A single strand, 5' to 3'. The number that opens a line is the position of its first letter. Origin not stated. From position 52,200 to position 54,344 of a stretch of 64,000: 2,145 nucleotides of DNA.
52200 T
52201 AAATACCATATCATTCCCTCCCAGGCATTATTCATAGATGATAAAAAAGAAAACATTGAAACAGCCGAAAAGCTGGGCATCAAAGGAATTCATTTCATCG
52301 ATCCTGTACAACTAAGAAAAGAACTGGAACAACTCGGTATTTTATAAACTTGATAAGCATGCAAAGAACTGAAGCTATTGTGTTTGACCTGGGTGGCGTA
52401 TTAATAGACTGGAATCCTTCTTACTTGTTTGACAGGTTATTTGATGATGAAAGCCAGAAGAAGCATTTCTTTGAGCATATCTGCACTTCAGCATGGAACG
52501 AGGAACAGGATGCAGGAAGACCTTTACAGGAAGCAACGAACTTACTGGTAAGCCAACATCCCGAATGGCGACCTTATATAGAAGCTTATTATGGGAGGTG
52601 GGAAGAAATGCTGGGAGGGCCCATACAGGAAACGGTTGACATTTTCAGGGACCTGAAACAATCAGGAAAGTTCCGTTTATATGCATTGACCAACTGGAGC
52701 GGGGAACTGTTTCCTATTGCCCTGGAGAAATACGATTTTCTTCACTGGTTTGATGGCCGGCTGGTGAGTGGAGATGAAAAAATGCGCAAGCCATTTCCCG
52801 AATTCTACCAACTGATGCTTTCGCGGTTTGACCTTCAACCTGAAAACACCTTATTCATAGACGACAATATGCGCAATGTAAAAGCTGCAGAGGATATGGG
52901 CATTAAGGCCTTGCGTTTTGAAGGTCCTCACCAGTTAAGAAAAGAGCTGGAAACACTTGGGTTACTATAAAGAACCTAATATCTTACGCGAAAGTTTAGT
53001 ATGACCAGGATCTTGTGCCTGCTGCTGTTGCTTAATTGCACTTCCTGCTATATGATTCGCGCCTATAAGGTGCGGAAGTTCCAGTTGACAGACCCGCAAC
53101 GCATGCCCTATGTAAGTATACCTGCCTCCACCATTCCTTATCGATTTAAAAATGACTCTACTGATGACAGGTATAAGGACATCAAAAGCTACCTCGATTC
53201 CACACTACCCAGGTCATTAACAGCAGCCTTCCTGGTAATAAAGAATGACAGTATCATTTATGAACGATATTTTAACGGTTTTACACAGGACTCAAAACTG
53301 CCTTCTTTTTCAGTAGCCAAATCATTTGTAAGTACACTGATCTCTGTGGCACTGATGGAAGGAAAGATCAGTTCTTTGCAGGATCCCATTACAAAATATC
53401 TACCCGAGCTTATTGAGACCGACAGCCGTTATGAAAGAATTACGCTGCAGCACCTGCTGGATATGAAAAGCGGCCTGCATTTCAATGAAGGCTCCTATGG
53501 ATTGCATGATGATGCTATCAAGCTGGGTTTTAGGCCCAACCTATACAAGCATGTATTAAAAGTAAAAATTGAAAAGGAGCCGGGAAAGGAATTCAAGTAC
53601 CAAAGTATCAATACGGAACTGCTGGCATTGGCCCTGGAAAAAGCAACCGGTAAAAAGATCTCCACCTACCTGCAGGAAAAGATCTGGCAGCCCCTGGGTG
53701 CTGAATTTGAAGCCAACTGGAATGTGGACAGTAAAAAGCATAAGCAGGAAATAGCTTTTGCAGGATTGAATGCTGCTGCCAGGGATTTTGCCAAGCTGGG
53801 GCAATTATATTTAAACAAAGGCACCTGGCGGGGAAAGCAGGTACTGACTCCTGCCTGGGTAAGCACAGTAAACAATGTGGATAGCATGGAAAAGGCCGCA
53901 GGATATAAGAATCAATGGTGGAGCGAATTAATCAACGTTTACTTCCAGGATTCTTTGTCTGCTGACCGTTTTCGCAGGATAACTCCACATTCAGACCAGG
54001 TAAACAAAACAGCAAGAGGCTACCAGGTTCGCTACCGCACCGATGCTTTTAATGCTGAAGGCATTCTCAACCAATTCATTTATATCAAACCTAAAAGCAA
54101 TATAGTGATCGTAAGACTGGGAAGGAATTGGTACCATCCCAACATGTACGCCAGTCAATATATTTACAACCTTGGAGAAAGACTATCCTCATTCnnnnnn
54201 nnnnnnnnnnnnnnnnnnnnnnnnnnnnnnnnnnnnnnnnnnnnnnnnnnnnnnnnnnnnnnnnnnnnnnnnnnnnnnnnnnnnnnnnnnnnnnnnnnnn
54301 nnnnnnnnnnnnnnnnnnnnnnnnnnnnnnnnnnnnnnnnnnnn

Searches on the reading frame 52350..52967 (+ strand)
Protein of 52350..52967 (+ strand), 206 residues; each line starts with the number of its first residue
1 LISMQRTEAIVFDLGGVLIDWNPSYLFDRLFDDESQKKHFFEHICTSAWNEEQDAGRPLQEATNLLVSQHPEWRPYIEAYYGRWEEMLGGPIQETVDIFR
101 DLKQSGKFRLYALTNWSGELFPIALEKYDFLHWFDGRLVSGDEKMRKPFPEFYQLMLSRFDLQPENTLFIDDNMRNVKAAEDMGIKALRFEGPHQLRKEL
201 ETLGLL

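Call 24: search_protein_families(library=pfam, proteins=[window:52350-52967:+], max_evalue=0.001)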
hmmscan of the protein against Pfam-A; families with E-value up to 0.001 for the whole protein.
window:52350-52967:+ (206 aa): 3 families
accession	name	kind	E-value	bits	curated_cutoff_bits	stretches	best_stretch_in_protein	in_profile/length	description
PF00702.32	Hydrolase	-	8.7e-14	52.8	26.4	1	8-184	2-191/191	haloacid dehalogenase-like hydrolase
PF13419.12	HAD_2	-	6e-12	46.5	23.8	1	10-188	1-176/178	Haloacid dehalogenase-like hydrolase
PF13242.12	Hydrolase_like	-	0.0002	21.6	22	1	145-187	2-45/75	HAD-hyrolase-like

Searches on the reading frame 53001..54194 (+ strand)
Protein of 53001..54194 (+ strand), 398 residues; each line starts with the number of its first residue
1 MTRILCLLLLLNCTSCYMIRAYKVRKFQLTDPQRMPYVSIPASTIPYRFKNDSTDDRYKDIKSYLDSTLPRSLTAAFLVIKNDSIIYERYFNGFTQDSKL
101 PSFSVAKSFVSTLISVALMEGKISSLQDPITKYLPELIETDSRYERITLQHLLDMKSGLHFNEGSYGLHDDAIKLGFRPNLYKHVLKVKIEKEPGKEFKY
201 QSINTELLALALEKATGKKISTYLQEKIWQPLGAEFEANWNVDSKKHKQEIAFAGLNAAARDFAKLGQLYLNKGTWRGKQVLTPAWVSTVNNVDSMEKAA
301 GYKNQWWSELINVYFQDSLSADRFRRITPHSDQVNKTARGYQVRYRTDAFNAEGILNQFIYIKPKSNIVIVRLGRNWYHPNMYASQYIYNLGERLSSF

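Call 24: search_protein_families(library=pfam, proteins=[window:53001-54194:+], max_evalue=0.001)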
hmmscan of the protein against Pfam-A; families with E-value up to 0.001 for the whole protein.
window:53001-54194:+ (398 aa): 1 family
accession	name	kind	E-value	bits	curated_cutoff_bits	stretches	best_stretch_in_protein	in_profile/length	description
PF00144.29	Beta-lactamase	-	3.3e-34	119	27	1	73-373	15-307/329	Beta-lactamase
